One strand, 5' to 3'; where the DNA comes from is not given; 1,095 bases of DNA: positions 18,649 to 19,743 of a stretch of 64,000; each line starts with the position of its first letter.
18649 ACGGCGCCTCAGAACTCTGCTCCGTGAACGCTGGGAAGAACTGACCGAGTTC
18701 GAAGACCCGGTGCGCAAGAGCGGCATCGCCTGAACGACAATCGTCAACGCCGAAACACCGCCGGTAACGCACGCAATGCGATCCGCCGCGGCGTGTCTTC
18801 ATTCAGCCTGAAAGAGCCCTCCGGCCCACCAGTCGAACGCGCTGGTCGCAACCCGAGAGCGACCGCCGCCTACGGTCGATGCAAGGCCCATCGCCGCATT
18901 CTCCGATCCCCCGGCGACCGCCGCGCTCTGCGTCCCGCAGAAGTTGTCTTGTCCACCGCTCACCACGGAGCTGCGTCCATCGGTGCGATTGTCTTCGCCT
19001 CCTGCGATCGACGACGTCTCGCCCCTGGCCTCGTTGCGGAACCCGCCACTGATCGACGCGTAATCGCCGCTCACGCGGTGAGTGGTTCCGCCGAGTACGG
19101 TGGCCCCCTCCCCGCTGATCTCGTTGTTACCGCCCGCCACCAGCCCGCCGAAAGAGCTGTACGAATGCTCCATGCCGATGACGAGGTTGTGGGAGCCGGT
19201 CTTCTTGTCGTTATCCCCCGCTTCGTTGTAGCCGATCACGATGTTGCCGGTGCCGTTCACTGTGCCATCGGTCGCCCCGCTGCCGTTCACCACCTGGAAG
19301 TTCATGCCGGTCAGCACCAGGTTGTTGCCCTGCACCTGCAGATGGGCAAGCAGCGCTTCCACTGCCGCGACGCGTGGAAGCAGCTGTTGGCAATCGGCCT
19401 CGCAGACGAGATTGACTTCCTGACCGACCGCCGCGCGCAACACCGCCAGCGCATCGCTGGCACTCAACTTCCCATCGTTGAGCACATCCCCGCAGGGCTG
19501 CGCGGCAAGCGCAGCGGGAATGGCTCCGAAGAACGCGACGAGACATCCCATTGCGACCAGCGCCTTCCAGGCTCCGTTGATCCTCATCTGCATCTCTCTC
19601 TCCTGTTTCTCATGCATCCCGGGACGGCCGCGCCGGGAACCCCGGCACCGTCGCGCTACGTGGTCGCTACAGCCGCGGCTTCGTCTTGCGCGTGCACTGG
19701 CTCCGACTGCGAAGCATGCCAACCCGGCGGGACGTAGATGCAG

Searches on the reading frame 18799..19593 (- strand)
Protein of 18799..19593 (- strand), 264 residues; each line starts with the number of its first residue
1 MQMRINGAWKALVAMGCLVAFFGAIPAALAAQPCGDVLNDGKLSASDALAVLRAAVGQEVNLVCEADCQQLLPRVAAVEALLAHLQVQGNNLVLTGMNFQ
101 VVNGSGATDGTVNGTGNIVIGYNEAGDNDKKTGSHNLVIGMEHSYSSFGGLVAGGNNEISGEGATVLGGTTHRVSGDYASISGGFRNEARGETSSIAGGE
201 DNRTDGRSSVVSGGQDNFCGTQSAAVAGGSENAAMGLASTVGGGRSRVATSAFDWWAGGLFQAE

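Call 3: search_protein_families(library=ncbifam, proteins=[window:18799-19593:-], max_evalue=0.01)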
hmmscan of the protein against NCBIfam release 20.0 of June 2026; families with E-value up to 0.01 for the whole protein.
window:18799-19593:- (264 aa): 0 families

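Call 4: search_protein_families(library=pfam, proteins=[window:18799-19593:-], max_evalue=0.01)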
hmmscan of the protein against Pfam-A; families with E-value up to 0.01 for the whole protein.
window:18799-19593:- (264 aa): 1 family
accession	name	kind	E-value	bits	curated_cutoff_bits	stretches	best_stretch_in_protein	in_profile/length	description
PF21300.2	LbR_Ice_bind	-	2.5e-06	27.9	30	1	159-251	1-91/97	Grass antifreeze beta roll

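Call 7: find_homologous_proteins(query=window:18799-19593:-)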
Query window:18799-19593:- (264 aa): 202 proteins with E <= 0.001 among 8000 candidates; the best 120 are listed.
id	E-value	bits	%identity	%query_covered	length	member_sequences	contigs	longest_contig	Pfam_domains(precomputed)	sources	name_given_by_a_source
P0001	1.6e-164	564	100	100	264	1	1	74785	PF21300.3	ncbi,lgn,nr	ncbi:MAG: hypothetical protein HY899_06235 [Deltaproteobacteria bacterium]|nr:hypothetical protein [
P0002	3.6e-128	445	81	99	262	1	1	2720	PF21300.3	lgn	-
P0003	1.2e-118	413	75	99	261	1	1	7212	-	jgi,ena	-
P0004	1.3e-118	413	73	99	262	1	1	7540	-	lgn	-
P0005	2.6e-78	281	58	94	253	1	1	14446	-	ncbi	-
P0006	6.3e-75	270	58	97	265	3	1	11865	-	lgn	-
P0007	5.6e-74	267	56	87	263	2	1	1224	-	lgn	-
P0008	2.8e-73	265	51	91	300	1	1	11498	PF21300.3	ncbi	-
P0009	6.2e-73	264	56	97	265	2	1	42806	-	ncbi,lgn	-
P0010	3.1e-71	258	55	87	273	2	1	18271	-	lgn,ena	-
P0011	6.1e-71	257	56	90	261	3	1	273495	-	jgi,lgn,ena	-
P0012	3.0e-69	251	50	87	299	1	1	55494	-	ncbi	-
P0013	2.8e-67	245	55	88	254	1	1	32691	PF21300.3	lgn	-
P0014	6.4e-67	244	54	86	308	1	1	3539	-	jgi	-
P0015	5.7e-63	231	53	88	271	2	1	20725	PF21300.3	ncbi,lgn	ncbi:MAG TPA: hypothetical protein VGK20_09395 [Candidatus Binatia bacterium]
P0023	1.5e-51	194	42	95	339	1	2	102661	PF21300.3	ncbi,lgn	-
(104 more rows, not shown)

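Call 12: find_encoding_contigs(protein=P0011, flank=8000, max_places=2)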
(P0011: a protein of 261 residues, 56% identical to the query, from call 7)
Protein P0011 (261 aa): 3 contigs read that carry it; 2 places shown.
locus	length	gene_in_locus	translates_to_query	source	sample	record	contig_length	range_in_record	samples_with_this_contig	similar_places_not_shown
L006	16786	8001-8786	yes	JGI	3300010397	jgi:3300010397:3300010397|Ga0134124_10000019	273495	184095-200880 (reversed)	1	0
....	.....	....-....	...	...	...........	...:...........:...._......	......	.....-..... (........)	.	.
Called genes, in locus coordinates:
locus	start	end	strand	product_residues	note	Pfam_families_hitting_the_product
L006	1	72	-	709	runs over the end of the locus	PF11897:DUF3417, PF00343:Phosphorylase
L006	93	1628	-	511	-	PF03065:Glyco_hydro_57, PF12055:DUF3536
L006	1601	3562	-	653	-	PF02922:CBM_48, PF00128:Alpha-amylase, PF02806:Alpha-amylase_C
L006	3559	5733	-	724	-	PF02446:Glyco_hydro_77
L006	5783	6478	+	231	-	-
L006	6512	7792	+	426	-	PF17785:PUA_3, PF10672:Methyltrans_SAM, PF02475:TRM5-TYW2_MTfase (weak), PF03602:Cons_hypoth95, PF05175:MTS (faint)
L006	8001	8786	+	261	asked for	-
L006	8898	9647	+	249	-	PF01694:Rhomboid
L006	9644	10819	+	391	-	PF02424:ApbE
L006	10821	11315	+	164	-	PF28469:DUF8410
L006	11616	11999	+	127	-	-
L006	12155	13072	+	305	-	-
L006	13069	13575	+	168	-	PF13673:Acetyltransf_10 (weak), PF00583:Acetyltransf_1, PF13508:Acetyltransf_7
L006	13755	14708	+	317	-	PF00132:Hexapep (faint)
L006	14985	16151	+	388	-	PF02771:Acyl-CoA_dh_N, PF02770:Acyl-CoA_dh_M, PF00441:Acyl-CoA_dh_1, PF08028:Acyl-CoA_dh_2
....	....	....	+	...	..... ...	-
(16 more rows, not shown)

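Call 13: find_encoding_contigs(protein=P0009, flank=8000, max_places=2)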
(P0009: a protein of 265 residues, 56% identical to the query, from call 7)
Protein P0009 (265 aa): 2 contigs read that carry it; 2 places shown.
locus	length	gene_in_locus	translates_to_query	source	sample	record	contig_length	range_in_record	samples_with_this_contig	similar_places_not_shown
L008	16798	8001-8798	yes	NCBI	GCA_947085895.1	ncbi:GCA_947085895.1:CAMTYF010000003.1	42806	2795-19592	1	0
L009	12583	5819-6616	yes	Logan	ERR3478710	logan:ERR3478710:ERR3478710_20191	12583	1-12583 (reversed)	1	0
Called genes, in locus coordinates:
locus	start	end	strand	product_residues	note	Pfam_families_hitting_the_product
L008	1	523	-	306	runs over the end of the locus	-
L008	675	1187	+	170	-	PF13474:SnoaL_3, PF14534:DUF4440 (faint), PF12680:SnoaL_2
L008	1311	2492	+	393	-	PF17785:PUA_3, PF10672:Methyltrans_SAM, PF03602:Cons_hypoth95 (weak)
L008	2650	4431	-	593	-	PF13360:PQQ_2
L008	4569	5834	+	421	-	PF03600:CitMHS, PF02040:ArsB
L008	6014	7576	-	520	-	PF13424:TPR_12 (faint), PF00515:TPR_1 (faint), PF07719:TPR_2 (faint), PF13176:TPR_7 (faint), PF13181:TPR_8 (faint), PF13432:TPR_16 (weak), PF23914:TPR_CcmH_CycH (weak), PF14559:TPR_19, +4 more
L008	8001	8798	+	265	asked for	-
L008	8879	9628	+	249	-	PF01694:Rhomboid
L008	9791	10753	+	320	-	PF02424:ApbE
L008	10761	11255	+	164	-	PF28469:DUF8410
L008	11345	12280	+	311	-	-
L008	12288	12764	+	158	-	PF00583:Acetyltransf_1, PF13508:Acetyltransf_7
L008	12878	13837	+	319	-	PF00132:Hexapep (faint), PF25087:GMPPB_C (faint)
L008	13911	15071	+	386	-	PF02771:Acyl-CoA_dh_N, PF02770:Acyl-CoA_dh_M, PF00441:Acyl-CoA_dh_1, PF08028:Acyl-CoA_dh_2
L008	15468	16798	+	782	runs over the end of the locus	PF16655:PhoD_N, PF09423:PhoD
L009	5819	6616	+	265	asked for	-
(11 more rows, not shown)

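Call 14: find_encoding_contigs(protein=P0003, flank=8000, max_places=2)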
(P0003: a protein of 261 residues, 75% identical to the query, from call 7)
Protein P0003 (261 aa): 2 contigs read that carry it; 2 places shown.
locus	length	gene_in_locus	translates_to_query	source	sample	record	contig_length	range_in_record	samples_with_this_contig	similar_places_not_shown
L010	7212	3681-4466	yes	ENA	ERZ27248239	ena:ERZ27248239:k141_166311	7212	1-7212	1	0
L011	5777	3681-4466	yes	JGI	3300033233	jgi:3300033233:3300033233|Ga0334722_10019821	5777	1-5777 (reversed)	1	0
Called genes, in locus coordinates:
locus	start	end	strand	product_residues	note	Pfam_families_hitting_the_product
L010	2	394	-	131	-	?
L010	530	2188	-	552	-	PF13424:TPR_12 (faint), PF13428:TPR_14 (faint), PF00515:TPR_1 (faint), PF07719:TPR_2 (faint), PF13176:TPR_7 (faint), PF13432:TPR_16 (weak), PF23914:TPR_CcmH_CycH (weak), PF14559:TPR_19 (weak), +4 more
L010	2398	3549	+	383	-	PF04055:Radical_SAM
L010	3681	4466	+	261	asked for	-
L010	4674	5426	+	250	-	PF01694:Rhomboid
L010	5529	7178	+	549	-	-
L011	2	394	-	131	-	?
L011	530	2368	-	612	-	PF13428:TPR_14 (faint), PF13424:TPR_12 (faint), PF00515:TPR_1 (faint), PF07719:TPR_2 (faint), PF13176:TPR_7 (faint), PF13432:TPR_16 (weak), PF23914:TPR_CcmH_CycH (weak), PF14559:TPR_19 (weak), +4 more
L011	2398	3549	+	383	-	PF04055:Radical_SAM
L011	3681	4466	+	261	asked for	-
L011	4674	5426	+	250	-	PF01694:Rhomboid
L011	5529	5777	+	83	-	?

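Call 24: find_encoding_contigs(protein=P0012, flank=6000, max_places=1)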
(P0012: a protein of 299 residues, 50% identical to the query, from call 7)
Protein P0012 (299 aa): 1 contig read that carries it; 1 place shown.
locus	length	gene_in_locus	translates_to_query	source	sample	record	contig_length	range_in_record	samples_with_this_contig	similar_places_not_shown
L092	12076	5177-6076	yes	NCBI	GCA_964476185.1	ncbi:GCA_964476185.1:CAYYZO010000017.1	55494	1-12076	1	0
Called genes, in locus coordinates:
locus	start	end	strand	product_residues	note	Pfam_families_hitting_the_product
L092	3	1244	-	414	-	?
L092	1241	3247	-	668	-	PF21226:MalQ_N (weak), PF02446:Glyco_hydro_77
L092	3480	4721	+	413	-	PF17785:PUA_3, PF10672:Methyltrans_SAM, PF03602:Cons_hypoth95 (weak)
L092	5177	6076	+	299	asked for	-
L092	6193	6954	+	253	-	PF01694:Rhomboid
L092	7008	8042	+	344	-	PF02424:ApbE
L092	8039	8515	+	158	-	PF28469:DUF8410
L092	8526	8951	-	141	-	-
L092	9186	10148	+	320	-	-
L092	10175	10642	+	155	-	PF00583:Acetyltransf_1, PF13508:Acetyltransf_7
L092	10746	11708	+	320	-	PF00132:Hexapep (faint), PF25087:GMPPB_C (faint)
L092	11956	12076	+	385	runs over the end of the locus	PF02771:Acyl-CoA_dh_N, PF02770:Acyl-CoA_dh_M, PF00441:Acyl-CoA_dh_1, PF08028:Acyl-CoA_dh_2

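Call 25: find_encoding_contigs(protein=P0015, flank=6000, max_places=1)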
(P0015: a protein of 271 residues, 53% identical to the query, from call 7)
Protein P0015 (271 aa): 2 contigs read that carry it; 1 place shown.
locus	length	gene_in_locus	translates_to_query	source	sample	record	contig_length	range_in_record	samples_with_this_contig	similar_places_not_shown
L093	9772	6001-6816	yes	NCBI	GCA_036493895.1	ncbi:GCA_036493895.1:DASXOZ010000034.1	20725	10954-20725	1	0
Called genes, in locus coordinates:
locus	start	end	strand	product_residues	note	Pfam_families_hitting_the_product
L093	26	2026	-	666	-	PF21226:MalQ_N (weak), PF02446:Glyco_hydro_77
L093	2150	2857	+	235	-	-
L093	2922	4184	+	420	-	PF17785:PUA_3, PF10672:Methyltrans_SAM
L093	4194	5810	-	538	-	PF13428:TPR_14 (faint), PF14559:TPR_19 (faint), PF00515:TPR_1 (faint), PF07719:TPR_2 (faint), PF13176:TPR_7 (faint), PF13414:TPR_11 (faint), PF13432:TPR_16 (weak), PF13181:TPR_8 (weak), +3 more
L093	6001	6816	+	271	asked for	PF21300:LbR_Ice_bind (faint)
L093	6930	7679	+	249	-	PF01694:Rhomboid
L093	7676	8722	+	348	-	PF02424:ApbE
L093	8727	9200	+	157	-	PF28469:DUF8410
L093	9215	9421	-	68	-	-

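Call 26: find_encoding_contigs(protein=P0023, flank=6000, max_places=1)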
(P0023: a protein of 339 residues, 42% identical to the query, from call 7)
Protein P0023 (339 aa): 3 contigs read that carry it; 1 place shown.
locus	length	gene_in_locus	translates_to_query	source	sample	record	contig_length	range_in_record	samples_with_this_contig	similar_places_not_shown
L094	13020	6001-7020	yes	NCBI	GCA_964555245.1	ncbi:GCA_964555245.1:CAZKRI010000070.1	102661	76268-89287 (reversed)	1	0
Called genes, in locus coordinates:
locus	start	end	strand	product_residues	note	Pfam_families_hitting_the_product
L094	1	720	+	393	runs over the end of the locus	-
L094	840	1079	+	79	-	-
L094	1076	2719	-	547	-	PF00501:AMP-binding, PF13193:AMP-binding_C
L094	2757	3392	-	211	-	PF01135:PCMT, PF13489:Methyltransf_23 (weak), PF13847:Methyltransf_31 (weak), PF13649:Methyltransf_25 (weak)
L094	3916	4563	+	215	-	PF00440:TetR_N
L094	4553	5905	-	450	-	PF05090:HTTM, PF22777:VKGC_lumenal_dom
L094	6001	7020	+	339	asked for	PF21300:LbR_Ice_bind (faint)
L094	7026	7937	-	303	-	PF05721:PhyH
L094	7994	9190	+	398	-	PF03150:CCP_MauG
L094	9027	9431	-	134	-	PF13911:AhpC-TSA_2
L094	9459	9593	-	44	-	-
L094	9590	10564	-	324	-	PF04055:Radical_SAM, PF06968:BATS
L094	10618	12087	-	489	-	-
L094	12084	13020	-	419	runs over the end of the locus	PF00089:Trypsin, PF04151:PPC (faint)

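Call 36: predict_structure(alignment_id=A3)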
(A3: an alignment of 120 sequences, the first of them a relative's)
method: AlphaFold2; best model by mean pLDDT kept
length: 264 residues; sequences in the alignment: 120
mean_pLDDT: 87.1   pTM: 0.73
mean pLDDT of the five models: 87.1, 86.4, 85.3, 83.4, 82.9
residues with pLDDT >= 90: 170; 70-90: 56; 50-70: 20; < 50: 18
segments of 3 or more residues with pLDDT < 50: 1-7, 22-26
pLDDT, mean of each block of 10 residues (from residue 1): 43 51 49 74 88 90 78 90 93 90 72 89 87 95 96 97 98 98 98 98 99 98 98 98 97 95 93
secondary structure, 60 per line:
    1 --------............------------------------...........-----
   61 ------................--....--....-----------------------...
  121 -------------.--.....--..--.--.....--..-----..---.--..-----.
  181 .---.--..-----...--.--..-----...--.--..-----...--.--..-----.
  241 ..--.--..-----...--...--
elements in order: H9-20 H45-55 H67-82 E85-88 E91-94 E118-120 E137-141 E151-155 E195-197 E210-212 E225-227 E240-242 E255-257 E260-262

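Call 39: fold_search(model_id=the predicted structure, library=pdb)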
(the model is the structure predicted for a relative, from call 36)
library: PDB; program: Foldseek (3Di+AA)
matches with E <= 10: 139; with E <= 0.001: 1
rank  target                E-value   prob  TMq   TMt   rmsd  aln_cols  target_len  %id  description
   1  3pr7_A                3.6e-05  1.00  0.36  0.33   7.7       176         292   25  Multi-functional and mechanosensitive receptor binding activity of the Moraxella catarrhalis adhesin UspA1 (released 2011-09-07)
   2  3wp8                  7.0e-03  1.00  0.35  0.30  14.9       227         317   17  Acinetobacter sp. Tol 5 AtaA C-terminal Ylhead fused to GCN4 adaptors (Chead) (released 2015-03-04)
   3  3ntn_B                3.4e-02  0.99  0.28  0.33  10.1       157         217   22  Crystal Structure of UspA1 head and neck domain from Moraxella catarrhalis (released 2011-07-06)
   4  9u93_A                7.5e-02  1.00  0.40  0.40   4.3       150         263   22  Cryo-EM structure of Fusobacterium nucleatum CbpF in complex with human CEACAM5 (released 2025-09-03)
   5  8e73_G2               9.2e-02  0.21  0.16  0.16  13.8       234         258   12  Vigna radiata supercomplex I+III2 (full bridge) (released 2023-01-11)
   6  7o23                  1.3e-01  0.82  0.28  0.24  10.3       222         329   18  C-terminal head domain of the trimeric autotransporter adhesin BpaC from Burkholderia pseudomallei fused to a GCN4 ancho (released 2022-06-29)
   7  3s6l_E                2.4e-01  1.00  0.38  0.62   4.3       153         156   20  Crystal structure of a YadA-like head domain of the trimeric autotransporter adhesin BoaA from Burkholderia pseudomall (released 2011-06-22)
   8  3s6l_A                2.4e-01  0.96  0.27  0.44   7.2       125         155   23  Crystal structure of a YadA-like head domain of the trimeric autotransporter adhesin BoaA from Burkholderia pseudomall (released 2011-06-22)
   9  1v3w                  2.5e-01  0.14  0.17  0.22  10.6       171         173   10  Structure of Ferripyochelin binding protein from Pyrococcus horikoshii OT3 (released 2003-11-18)
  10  3ntn_A                2.7e-01  0.99  0.30  0.37   9.5       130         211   25  Crystal Structure of UspA1 head and neck domain from Moraxella catarrhalis (released 2011-07-06)
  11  9gh5_A                3.0e-01  0.72  0.26  0.27   8.9       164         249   18  Complex of Fusobacterium nucleatum CbpF with human CEACAM1 (released 2025-04-02)
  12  3gq8                  3.1e-01  1.00  0.34  0.16   4.7       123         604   15  Crystal Structure of the Bacteriophage phi29 gene product 12 N-terminal fragment in complex with 2-(N-cyclohexylamino)et (released 2009-05-26)
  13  3gq7                  3.4e-01  0.94  0.28  0.13  13.4       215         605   12  Crystal Structure of the Bacteriophage Phi29 Gene Product 12 N-terminal Fragment (released 2009-05-26)
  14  3ult_A                3.6e-01  0.80  0.24  0.48   9.2       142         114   20  Crystal structure of an ice-binding protein from the perennial ryegrass, Lolium perenne (released 2012-02-15)
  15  6ive_B                3.6e-01  0.14  0.15  0.21  11.0       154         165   18  Molecular structure of a thermostable and a Zinc ion binding gamma-class carbonic anhydrase (released 2019-04-03)
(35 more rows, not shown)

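Call 48: find_encoding_contigs(protein=P0005, flank=6000, max_places=1)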
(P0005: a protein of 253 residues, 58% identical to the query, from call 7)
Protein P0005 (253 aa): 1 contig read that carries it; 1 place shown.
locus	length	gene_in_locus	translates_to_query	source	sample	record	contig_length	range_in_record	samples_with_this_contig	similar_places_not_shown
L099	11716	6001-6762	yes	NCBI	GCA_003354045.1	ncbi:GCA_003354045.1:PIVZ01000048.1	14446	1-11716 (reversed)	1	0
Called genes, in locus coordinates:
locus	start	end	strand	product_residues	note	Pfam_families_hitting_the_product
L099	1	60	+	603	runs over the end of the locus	PF00089:Trypsin, PF00041:fn3 (faint)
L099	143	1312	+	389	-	PF00149:Metallophos, PF12320:SbcD_C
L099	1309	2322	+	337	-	PF13476:AAA_23, PF13514:AAA_27 (weak), PF13555:AAA_29 (weak)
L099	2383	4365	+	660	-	PF13558:SbcC_Walker_B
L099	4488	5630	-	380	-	PF09084:NMT1, PF13379:NMT1_2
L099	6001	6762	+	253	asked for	-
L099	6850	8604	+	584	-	PF00089:Trypsin, PF13365:Trypsin_2, PF17815:PDZ_3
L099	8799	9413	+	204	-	PF00210:Ferritin (weak)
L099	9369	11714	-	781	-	?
